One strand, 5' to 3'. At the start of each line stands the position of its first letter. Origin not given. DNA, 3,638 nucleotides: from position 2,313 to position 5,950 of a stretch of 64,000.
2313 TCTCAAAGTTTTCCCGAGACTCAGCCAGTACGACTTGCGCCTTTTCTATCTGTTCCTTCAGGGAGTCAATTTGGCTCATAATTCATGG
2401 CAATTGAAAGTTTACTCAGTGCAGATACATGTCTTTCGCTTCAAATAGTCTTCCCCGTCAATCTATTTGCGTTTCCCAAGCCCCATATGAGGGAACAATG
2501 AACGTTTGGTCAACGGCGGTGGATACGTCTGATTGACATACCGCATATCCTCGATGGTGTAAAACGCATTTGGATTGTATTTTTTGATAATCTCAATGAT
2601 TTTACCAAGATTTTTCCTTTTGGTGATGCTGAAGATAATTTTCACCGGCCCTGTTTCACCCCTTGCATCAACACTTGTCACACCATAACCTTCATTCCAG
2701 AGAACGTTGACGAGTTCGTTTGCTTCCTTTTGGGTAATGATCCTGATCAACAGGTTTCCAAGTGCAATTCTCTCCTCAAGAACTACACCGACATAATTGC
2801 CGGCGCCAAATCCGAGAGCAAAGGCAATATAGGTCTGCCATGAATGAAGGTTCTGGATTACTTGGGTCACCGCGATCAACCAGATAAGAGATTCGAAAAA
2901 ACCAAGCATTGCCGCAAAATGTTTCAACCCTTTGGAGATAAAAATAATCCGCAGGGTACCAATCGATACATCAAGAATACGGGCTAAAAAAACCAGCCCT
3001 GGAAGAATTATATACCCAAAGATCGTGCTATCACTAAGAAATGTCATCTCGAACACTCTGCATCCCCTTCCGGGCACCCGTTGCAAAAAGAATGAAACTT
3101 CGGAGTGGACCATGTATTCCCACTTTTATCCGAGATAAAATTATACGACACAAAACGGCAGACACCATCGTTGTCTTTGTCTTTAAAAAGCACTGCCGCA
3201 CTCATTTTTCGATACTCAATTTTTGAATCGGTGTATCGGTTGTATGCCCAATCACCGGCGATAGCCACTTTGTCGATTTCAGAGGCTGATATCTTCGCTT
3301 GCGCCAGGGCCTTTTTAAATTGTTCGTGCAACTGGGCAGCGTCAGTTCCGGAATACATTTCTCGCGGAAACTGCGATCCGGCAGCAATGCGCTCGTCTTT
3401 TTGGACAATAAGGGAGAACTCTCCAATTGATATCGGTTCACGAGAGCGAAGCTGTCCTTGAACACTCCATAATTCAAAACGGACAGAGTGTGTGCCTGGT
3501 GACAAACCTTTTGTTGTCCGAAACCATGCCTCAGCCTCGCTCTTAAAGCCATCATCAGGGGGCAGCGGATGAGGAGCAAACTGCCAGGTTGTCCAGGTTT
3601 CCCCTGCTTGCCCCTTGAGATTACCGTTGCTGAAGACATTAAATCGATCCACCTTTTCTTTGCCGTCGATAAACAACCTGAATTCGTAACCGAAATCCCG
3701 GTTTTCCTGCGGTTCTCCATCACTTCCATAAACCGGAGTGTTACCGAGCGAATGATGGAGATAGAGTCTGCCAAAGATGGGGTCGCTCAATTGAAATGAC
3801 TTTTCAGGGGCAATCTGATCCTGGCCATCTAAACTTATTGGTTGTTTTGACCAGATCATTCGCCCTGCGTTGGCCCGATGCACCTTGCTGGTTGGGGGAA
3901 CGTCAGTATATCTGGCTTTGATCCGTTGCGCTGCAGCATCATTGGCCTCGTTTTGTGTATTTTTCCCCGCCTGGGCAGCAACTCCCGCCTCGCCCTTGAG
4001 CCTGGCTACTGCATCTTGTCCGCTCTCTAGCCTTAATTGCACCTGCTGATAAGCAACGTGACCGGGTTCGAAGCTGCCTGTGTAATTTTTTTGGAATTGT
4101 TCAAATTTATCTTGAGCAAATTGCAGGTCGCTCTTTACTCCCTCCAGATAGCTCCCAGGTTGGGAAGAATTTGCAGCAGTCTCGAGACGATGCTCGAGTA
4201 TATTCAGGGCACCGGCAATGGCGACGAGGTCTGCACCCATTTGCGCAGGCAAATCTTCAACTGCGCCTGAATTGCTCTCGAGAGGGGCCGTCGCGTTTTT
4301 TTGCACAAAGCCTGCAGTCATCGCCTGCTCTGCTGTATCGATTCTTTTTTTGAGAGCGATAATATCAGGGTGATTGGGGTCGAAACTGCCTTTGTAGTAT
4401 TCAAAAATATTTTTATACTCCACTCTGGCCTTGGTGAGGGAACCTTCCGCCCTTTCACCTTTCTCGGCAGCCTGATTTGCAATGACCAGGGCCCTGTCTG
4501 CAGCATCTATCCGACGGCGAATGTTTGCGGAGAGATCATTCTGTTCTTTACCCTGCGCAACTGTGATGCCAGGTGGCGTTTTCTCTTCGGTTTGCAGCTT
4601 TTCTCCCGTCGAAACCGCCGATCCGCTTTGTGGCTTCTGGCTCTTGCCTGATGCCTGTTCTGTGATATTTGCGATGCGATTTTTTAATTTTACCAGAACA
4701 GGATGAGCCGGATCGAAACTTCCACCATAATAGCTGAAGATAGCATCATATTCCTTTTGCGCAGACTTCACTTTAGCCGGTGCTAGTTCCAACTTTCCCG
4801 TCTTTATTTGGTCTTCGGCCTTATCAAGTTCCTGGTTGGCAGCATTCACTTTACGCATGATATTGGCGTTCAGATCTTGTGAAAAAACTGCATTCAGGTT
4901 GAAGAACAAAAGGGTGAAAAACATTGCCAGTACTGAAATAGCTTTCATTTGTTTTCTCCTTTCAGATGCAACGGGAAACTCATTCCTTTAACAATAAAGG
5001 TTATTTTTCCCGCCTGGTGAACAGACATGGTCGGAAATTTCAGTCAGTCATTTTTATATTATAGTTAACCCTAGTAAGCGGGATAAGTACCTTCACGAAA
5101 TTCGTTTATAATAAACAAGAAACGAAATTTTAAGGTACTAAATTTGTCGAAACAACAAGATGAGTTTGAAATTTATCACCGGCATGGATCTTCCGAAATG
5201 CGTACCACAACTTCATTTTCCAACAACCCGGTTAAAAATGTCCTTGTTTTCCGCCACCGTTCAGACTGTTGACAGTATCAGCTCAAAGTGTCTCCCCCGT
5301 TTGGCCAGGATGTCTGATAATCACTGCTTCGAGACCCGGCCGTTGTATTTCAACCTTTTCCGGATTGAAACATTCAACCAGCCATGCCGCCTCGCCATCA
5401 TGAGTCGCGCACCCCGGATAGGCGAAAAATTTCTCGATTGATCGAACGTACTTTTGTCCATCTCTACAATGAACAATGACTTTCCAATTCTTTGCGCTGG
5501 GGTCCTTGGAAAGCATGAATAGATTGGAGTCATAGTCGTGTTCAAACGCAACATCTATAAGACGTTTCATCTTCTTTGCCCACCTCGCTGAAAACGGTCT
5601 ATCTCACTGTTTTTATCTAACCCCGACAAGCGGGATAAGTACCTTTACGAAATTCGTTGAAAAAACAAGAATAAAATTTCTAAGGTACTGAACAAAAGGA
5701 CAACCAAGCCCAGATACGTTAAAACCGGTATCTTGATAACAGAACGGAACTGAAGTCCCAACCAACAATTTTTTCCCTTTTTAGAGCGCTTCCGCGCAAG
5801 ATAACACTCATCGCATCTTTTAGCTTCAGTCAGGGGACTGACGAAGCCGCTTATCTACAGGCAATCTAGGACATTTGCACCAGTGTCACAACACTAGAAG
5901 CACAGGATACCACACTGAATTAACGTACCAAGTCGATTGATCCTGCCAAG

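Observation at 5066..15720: Unnamed ~75 bp two-hairpin element, three copies, always sense-oriented upstream of a gene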

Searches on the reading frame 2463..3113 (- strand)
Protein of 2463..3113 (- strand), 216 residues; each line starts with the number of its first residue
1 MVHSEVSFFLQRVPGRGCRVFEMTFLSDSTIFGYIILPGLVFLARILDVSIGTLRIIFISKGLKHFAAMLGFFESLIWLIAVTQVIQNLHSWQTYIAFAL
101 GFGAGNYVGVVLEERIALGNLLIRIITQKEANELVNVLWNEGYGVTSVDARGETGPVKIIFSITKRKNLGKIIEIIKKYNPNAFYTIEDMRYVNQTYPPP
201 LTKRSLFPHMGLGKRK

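Call 21: search_protein_families(library=pfam, proteins=[window:2463-3113:-])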
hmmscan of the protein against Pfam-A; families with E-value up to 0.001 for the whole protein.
window:2463-3113:- (216 aa): 2 families
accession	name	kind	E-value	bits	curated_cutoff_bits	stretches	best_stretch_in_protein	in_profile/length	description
PF18955.5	DUF5698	-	3.3e-22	79.1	27.5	1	53-110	1-58/58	Domain of unknown function (DUF5698)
PF10035.14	DUF2179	-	2.7e-12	46.8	22.8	1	143-193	1-53/55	Uncharacterized protein conserved in bacteria (DUF2179)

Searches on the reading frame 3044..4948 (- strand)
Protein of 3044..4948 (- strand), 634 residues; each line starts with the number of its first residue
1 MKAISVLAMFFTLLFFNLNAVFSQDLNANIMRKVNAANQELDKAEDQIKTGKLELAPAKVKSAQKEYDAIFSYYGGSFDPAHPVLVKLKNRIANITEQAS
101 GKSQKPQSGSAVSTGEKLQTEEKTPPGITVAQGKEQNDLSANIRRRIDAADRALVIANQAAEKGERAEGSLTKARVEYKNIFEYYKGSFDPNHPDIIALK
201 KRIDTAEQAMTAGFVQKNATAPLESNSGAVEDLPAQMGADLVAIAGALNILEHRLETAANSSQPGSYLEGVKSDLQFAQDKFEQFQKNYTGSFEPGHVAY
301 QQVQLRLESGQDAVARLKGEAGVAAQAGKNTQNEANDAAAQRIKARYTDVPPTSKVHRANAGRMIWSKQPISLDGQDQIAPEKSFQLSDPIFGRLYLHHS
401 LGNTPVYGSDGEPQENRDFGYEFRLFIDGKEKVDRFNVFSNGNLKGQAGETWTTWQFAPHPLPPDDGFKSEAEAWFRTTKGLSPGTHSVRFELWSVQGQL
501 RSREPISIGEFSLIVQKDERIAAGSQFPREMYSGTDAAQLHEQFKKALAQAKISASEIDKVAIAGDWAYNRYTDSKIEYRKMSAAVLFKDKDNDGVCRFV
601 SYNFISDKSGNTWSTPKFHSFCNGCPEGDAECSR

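Call 20: find_encoding_contigs(protein=window:3044-4948:-, flank=10000, max_places=6)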
Protein window:3044-4948:- (634 aa): no gene with exactly this product is on record in the collection.

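Call 21: search_protein_families(library=pfam, proteins=[window:3044-4948:-])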
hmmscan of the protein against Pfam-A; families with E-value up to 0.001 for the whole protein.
window:3044-4948:- (634 aa): 0 families

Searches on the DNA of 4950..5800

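Call 25: search_rna_families(source=window, start=4950, end=5800, threshold=evalue, max_evalue=10)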
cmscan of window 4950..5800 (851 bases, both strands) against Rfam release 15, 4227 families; matches with E-value up to 10: 1.
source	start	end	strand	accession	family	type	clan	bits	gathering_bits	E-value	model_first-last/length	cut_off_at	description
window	5345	5371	+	RF01322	CRISPR-DR9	Gene; CRISPR;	-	14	45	8.1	1-37/37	no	CRISPR RNA direct repeat element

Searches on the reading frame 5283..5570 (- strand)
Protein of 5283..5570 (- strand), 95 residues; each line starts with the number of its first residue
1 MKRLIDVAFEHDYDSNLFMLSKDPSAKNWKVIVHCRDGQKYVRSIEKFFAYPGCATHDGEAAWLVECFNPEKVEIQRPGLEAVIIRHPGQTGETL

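Call 19: find_encoding_contigs(protein=window:5283-5570:-, flank=10000, max_places=6)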
Protein window:5283-5570:- (95 aa): no gene with exactly this product is on record in the collection.

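Call 21: search_protein_families(library=pfam, proteins=[window:5283-5570:-])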
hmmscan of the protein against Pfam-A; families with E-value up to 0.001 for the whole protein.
window:5283-5570:- (95 aa): 0 families
